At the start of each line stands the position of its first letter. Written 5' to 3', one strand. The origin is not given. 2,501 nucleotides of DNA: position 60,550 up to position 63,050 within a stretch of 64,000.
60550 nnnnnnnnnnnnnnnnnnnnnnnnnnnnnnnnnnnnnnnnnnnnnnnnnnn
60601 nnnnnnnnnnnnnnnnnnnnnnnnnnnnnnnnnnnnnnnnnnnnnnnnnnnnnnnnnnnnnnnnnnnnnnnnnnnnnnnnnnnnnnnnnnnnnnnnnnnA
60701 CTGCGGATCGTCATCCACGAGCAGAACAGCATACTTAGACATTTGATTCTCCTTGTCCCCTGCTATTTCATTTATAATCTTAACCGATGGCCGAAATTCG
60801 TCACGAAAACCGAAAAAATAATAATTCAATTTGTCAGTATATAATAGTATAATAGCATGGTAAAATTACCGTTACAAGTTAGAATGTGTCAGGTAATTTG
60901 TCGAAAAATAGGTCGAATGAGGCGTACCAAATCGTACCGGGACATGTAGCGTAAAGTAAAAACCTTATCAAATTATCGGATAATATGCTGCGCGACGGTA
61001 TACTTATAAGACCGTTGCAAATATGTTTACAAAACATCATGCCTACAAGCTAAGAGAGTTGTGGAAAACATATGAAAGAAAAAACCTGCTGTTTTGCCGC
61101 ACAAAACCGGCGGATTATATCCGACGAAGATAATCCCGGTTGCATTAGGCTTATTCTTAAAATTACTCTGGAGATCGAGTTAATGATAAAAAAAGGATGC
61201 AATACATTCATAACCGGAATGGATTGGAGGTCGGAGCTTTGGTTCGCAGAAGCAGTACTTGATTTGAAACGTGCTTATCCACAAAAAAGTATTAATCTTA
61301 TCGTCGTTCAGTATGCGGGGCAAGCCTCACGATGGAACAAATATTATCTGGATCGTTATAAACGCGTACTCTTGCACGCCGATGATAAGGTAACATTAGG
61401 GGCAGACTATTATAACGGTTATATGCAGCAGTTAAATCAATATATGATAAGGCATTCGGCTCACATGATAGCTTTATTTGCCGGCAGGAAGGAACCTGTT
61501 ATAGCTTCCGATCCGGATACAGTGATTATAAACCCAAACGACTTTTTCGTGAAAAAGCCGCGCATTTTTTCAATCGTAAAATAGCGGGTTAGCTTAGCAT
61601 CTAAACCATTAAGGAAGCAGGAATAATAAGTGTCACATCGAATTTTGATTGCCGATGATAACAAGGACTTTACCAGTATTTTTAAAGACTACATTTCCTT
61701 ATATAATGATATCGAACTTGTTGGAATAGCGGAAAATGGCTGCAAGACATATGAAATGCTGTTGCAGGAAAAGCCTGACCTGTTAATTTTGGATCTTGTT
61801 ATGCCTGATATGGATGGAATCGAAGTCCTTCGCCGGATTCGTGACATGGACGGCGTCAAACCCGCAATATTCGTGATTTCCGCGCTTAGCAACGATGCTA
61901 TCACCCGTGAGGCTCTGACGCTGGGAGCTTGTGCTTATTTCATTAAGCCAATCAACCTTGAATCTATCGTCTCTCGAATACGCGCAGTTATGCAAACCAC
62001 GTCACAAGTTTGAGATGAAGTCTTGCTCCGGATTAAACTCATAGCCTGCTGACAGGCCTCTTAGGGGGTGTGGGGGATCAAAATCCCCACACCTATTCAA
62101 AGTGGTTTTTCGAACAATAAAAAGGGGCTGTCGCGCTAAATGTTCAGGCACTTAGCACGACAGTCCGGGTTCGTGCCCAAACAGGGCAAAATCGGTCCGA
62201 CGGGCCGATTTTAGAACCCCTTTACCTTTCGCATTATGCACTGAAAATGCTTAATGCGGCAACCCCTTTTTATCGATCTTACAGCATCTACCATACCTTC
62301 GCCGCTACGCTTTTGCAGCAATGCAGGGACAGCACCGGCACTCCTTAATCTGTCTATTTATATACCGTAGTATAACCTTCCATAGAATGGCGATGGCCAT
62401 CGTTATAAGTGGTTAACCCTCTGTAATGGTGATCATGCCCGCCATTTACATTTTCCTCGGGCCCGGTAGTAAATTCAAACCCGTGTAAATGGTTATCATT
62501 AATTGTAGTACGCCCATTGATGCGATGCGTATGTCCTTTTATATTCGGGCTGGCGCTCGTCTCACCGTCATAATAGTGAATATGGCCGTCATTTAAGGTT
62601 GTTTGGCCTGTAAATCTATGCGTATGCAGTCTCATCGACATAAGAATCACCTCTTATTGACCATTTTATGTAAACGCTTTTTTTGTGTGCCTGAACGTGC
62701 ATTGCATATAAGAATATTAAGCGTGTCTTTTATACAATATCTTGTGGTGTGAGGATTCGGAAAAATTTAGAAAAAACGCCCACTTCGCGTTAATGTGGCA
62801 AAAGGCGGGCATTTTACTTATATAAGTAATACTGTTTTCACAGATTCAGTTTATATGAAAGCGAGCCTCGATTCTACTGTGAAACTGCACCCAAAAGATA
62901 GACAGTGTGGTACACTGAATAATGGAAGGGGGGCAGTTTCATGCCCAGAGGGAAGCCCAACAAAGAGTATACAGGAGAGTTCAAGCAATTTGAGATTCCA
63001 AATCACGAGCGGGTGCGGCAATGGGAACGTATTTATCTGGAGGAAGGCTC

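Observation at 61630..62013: Stand-alone Spo0A-type receiver with an intact Asp, encoded 0.9 kb from the Asp-less Spo0A paralogue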

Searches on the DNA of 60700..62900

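Call 64: search_rna_families(source=window, start=60700, end=62900, threshold=evalue, max_evalue=1)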
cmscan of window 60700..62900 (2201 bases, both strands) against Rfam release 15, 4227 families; matches with E-value up to 1: 0.
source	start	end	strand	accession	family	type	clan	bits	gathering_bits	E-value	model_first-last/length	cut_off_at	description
